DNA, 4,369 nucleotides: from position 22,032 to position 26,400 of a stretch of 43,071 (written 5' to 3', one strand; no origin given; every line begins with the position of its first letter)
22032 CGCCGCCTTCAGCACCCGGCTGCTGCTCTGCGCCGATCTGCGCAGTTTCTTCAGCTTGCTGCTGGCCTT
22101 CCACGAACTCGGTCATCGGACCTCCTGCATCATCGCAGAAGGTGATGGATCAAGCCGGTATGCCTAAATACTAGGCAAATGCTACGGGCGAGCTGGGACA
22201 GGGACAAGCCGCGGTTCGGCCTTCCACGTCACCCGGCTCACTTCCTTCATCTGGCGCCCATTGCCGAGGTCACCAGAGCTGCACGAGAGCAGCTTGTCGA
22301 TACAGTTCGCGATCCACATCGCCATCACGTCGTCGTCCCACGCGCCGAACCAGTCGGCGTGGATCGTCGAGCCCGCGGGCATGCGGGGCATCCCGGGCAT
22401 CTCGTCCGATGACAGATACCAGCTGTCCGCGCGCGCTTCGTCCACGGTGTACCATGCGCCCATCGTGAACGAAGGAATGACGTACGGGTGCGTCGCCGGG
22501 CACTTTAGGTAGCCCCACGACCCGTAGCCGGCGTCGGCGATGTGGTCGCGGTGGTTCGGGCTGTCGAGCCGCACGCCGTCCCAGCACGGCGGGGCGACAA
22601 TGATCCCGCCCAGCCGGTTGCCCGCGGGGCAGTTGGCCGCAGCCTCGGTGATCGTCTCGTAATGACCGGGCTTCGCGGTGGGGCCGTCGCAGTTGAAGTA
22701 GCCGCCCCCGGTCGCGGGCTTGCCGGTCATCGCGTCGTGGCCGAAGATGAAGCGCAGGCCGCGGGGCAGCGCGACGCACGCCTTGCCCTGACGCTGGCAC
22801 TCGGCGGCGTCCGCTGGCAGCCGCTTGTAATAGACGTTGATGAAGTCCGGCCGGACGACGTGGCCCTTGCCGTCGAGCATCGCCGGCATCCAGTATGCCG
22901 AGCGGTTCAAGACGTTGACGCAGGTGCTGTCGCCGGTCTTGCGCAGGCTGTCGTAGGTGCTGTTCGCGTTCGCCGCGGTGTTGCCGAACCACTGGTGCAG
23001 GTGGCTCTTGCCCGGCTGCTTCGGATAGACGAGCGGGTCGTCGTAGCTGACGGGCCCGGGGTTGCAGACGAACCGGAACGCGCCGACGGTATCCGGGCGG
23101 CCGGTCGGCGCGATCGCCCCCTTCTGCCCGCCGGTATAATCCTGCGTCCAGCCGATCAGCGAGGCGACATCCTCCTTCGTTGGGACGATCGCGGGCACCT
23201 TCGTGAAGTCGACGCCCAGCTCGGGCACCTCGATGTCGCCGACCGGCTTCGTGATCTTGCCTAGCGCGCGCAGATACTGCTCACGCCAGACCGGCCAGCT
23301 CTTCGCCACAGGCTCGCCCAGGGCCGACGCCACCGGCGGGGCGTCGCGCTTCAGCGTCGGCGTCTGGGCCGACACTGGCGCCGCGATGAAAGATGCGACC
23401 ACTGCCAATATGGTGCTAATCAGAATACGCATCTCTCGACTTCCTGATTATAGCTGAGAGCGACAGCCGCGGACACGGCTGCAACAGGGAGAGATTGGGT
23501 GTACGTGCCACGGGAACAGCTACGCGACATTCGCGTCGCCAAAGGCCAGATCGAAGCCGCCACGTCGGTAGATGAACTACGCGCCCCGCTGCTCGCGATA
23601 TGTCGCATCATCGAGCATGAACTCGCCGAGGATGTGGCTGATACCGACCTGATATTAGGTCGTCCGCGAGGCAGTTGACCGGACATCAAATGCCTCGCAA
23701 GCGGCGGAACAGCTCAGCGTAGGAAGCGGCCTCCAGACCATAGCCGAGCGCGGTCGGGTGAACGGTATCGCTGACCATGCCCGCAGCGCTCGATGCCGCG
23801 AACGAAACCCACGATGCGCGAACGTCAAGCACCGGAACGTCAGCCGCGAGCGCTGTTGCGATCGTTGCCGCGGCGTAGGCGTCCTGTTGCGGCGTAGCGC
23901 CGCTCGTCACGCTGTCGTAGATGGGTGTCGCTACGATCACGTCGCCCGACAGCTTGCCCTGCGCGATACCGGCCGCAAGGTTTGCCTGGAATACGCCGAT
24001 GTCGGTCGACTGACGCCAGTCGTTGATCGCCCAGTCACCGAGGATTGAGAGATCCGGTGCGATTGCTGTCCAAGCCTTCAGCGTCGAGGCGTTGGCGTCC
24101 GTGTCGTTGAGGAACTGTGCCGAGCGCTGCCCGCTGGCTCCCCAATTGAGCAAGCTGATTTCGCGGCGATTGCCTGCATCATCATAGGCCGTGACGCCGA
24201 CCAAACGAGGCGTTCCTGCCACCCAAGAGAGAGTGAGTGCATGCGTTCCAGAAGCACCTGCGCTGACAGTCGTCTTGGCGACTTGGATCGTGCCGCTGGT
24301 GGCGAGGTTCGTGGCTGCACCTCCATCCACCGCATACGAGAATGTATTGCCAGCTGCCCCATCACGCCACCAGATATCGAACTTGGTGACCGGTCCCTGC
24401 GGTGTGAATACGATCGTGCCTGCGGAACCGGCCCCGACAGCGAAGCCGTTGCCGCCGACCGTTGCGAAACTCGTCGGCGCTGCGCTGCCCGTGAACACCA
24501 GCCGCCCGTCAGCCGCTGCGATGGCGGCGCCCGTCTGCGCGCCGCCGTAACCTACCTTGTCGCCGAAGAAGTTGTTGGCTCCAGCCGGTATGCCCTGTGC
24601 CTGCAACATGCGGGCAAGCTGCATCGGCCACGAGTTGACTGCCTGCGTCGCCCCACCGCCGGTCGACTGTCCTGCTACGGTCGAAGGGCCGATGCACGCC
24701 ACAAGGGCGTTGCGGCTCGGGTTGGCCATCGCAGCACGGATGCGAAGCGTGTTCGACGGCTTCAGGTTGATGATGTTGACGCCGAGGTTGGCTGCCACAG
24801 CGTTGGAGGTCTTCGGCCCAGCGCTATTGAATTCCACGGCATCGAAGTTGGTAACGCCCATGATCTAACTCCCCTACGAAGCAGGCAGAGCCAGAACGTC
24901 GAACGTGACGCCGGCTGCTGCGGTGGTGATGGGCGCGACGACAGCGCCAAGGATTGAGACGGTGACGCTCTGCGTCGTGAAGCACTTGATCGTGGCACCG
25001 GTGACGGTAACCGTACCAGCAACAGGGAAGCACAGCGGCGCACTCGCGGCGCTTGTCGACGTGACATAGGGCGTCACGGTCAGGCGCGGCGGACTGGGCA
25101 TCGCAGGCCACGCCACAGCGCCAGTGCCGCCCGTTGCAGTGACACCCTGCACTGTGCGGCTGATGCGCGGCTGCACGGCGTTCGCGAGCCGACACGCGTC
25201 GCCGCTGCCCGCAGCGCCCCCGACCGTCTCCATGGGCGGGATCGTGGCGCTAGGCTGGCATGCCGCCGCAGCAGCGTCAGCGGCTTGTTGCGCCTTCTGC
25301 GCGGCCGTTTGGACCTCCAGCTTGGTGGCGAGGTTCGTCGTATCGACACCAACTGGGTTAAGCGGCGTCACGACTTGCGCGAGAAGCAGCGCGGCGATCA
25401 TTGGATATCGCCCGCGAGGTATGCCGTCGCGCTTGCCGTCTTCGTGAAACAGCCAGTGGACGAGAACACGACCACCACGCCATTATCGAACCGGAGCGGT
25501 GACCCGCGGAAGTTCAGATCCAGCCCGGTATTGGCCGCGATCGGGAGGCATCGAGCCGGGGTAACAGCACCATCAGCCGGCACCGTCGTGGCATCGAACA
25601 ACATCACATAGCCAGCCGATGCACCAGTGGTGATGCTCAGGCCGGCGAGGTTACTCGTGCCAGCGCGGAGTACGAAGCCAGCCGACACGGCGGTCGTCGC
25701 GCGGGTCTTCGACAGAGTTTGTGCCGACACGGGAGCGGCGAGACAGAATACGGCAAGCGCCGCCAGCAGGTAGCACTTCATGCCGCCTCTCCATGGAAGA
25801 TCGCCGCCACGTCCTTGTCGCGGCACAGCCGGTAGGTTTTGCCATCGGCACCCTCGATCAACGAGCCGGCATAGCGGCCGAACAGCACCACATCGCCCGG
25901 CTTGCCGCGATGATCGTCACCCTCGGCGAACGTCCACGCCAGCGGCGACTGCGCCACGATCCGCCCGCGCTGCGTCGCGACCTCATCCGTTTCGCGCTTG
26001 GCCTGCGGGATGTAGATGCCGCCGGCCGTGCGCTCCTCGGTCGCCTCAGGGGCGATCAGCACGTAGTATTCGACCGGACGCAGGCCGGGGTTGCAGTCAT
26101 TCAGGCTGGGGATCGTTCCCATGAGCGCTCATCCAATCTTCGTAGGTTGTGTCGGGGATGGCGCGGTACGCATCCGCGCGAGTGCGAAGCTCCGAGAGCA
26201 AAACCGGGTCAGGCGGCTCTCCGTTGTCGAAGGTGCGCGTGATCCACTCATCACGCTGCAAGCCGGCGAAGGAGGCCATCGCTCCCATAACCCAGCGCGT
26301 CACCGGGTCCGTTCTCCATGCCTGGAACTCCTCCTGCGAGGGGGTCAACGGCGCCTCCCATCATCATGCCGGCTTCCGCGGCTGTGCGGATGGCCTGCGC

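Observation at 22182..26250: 4-kb accessory island inside the head-morphogenesis module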

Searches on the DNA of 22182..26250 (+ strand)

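Call 5: search_dna_similar(query=window:22182-26250:+, collection=phages, mode=distant, max_rows=20)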
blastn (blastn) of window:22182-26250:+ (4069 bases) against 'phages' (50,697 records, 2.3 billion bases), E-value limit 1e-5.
No match.

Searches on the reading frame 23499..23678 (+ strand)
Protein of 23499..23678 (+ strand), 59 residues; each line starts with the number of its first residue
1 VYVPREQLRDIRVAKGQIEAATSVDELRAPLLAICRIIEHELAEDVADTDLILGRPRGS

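Call 3: search_protein_families(library=pfam, proteins=[window:23499-23678:+], max_evalue=0.01)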
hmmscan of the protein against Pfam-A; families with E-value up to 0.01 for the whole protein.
window:23499-23678:+ (59 aa): 0 families

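Call 4: search_protein_families(library=phrogs, proteins=[window:23499-23678:+], max_evalue=0.01)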
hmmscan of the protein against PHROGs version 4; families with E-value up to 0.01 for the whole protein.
window:23499-23678:+ (59 aa): 0 families

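Call 60: search_protein_families(library=padloc, proteins=[window:23499-23678:+], max_evalue=0.01)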
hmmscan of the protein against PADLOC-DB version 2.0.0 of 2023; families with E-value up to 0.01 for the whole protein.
window:23499-23678:+ (59 aa): 0 families

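Call 61: search_protein_families(library=ncbifam, proteins=[window:23499-23678:+], max_evalue=0.01)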
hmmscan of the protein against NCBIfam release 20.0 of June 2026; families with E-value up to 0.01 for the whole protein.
window:23499-23678:+ (59 aa): 0 families
